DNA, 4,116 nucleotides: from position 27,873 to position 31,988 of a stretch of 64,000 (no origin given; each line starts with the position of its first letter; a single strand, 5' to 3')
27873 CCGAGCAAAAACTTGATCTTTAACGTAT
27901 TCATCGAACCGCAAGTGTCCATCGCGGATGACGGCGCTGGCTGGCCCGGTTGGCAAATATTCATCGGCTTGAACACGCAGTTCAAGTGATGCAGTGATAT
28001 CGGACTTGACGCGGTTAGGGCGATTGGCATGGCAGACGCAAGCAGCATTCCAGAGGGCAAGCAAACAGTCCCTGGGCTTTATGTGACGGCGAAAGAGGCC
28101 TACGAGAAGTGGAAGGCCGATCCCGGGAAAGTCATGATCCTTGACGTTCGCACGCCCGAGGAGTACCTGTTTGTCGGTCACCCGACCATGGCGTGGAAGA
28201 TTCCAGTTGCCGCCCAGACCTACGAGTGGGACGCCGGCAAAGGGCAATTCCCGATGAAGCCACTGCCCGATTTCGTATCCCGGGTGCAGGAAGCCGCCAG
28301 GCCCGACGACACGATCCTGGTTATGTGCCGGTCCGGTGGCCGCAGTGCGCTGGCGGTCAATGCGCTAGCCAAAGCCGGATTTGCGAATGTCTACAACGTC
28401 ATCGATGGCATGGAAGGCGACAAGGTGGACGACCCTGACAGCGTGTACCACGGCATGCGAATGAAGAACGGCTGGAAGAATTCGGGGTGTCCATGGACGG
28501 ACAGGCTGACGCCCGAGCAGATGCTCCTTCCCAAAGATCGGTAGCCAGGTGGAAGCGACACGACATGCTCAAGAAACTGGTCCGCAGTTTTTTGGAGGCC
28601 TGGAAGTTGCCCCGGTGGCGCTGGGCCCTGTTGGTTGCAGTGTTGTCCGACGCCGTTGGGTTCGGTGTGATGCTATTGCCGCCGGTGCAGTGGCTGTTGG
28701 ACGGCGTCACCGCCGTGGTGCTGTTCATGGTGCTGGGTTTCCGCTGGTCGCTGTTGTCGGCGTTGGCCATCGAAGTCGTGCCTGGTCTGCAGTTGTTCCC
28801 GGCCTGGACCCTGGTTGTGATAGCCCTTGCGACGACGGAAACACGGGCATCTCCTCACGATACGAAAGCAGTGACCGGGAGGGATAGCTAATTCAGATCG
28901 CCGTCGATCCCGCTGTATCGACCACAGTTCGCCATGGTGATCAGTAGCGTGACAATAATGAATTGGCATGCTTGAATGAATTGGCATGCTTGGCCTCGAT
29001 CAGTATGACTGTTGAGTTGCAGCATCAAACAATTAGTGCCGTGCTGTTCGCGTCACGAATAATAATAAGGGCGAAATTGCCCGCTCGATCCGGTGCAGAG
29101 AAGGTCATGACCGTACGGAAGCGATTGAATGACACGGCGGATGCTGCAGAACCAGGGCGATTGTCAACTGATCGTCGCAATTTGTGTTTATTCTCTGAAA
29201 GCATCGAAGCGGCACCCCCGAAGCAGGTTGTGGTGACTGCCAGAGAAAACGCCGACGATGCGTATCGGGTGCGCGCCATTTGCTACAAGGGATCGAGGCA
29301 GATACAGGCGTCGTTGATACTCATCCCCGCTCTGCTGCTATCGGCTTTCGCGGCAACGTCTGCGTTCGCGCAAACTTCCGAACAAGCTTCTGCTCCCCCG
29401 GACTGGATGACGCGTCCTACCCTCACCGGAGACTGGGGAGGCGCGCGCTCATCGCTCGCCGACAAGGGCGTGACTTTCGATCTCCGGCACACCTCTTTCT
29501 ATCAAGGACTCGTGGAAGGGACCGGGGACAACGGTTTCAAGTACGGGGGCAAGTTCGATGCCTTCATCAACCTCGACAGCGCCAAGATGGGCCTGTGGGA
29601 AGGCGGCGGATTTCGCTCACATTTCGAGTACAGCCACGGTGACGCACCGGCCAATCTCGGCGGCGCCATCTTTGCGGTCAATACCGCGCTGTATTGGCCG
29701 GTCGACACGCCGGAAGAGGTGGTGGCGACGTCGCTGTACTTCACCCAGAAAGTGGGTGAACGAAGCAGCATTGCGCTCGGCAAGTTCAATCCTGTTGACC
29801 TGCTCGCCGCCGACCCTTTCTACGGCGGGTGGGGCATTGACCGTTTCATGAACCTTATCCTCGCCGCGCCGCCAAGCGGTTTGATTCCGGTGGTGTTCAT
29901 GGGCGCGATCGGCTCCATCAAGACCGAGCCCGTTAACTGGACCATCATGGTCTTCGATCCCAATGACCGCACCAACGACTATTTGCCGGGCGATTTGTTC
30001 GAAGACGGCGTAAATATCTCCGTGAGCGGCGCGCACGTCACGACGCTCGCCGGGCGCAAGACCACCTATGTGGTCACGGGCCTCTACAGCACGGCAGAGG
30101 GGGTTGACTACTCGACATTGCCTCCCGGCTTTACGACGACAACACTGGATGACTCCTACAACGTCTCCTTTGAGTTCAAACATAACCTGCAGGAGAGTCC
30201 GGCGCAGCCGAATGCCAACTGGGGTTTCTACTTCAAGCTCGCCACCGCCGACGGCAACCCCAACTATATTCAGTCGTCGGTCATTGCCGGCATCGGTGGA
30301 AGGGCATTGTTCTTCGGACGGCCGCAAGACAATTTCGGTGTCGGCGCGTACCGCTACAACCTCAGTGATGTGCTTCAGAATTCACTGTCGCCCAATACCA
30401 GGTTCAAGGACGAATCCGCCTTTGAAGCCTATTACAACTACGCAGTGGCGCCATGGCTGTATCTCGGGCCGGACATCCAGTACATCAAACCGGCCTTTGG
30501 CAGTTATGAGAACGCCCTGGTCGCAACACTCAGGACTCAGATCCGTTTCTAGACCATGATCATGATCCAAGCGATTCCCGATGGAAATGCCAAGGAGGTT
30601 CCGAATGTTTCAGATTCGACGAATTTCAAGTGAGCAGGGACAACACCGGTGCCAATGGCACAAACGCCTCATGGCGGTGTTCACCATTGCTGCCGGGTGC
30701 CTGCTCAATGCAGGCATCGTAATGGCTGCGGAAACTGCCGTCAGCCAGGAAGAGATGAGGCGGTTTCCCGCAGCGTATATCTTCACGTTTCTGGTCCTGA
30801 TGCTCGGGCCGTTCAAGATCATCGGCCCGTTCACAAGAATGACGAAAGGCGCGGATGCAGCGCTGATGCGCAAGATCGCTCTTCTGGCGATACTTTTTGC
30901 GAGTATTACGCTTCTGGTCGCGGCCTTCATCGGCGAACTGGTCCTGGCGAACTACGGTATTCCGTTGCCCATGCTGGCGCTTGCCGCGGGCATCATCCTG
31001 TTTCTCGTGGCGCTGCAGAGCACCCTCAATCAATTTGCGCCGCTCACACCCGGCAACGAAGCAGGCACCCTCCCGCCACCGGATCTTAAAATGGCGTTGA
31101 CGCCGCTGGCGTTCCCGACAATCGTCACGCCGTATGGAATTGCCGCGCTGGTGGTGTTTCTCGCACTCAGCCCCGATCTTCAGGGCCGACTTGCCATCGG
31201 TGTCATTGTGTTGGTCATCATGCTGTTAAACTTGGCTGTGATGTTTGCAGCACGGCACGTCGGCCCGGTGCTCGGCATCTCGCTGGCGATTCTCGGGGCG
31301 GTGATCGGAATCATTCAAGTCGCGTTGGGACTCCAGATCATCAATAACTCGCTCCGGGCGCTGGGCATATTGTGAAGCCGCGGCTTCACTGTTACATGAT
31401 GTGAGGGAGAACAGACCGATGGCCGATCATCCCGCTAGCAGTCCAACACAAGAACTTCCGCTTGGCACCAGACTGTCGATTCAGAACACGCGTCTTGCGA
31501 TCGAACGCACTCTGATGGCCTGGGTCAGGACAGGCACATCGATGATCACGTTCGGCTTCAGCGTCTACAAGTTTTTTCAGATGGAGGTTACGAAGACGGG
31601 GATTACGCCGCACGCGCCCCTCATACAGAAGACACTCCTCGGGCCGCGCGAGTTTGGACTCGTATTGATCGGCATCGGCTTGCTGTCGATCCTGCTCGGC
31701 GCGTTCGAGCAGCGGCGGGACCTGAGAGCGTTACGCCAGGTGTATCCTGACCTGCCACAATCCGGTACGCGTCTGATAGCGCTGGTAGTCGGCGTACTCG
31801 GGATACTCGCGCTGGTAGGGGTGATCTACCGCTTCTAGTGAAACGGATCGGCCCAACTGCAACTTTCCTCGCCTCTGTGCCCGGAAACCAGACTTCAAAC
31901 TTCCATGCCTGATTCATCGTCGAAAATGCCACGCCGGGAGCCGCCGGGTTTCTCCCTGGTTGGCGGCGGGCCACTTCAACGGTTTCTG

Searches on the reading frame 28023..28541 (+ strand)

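Call 31: search_protein_families(library=pfam, max_evalue=0.001, proteins=[window:28023-28541:+])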
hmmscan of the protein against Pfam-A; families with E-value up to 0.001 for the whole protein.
window:28023-28541:+ (173 aa): 1 family
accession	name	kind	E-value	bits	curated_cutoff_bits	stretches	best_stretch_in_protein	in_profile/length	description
PF00581.25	Rhodanese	-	2.1e-15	57.5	22.2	1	33-132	10-98/102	Rhodanese-like domain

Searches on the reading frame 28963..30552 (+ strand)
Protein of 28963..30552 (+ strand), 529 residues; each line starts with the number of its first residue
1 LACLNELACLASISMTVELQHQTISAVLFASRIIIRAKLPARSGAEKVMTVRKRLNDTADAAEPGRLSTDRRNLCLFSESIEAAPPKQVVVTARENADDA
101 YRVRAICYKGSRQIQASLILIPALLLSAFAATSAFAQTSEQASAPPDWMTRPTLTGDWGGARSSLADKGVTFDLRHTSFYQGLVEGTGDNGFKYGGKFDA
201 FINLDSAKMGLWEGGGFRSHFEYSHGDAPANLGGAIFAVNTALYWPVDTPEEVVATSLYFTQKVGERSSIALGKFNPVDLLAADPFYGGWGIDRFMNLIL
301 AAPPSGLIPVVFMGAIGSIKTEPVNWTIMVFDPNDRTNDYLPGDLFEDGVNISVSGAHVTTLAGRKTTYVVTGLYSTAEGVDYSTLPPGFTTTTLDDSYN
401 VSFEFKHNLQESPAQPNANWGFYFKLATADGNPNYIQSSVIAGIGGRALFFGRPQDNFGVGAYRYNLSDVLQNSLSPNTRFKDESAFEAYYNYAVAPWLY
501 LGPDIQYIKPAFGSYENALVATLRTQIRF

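Call 31: search_protein_families(library=pfam, max_evalue=0.001, proteins=[window:28963-30552:+])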
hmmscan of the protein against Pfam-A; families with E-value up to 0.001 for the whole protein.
window:28963-30552:+ (529 aa): 1 family
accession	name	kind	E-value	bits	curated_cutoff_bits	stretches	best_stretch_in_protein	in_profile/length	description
PF04966.18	OprB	-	2.6e-27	96.6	22.9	1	190-529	2-372/372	Carbohydrate-selective porin, OprB family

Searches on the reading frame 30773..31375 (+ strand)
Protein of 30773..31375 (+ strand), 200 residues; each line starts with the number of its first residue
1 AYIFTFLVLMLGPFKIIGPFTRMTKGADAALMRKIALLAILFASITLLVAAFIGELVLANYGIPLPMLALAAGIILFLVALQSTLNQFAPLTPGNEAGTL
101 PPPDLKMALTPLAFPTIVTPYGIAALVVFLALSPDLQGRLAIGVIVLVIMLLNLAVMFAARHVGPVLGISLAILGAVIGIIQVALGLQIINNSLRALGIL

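Call 31: search_protein_families(library=pfam, max_evalue=0.001, proteins=[window:30773-31375:+])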
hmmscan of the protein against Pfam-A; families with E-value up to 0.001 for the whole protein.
window:30773-31375:+ (200 aa): 1 family
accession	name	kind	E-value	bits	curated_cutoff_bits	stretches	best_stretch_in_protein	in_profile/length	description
PF01914.23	MarC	-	3.6e-14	53.1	23.9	1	3-195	7-200/203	MarC family integral membrane protein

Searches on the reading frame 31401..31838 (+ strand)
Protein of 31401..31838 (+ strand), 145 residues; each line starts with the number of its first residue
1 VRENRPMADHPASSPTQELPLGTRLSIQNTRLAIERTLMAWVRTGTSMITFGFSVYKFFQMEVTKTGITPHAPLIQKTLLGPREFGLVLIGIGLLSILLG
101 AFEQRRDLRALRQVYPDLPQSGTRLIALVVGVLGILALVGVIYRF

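Call 76: search_protein_families(library=pfam, max_evalue=0.001, proteins=[window:31401-31838:+])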
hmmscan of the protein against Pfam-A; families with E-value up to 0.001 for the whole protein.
window:31401-31838:+ (145 aa): 1 family
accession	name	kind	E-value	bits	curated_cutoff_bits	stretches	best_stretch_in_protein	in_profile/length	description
PF02656.20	DUF202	-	1.8e-14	54.4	23.4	1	30-109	2-67/68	Domain of unknown function (DUF202)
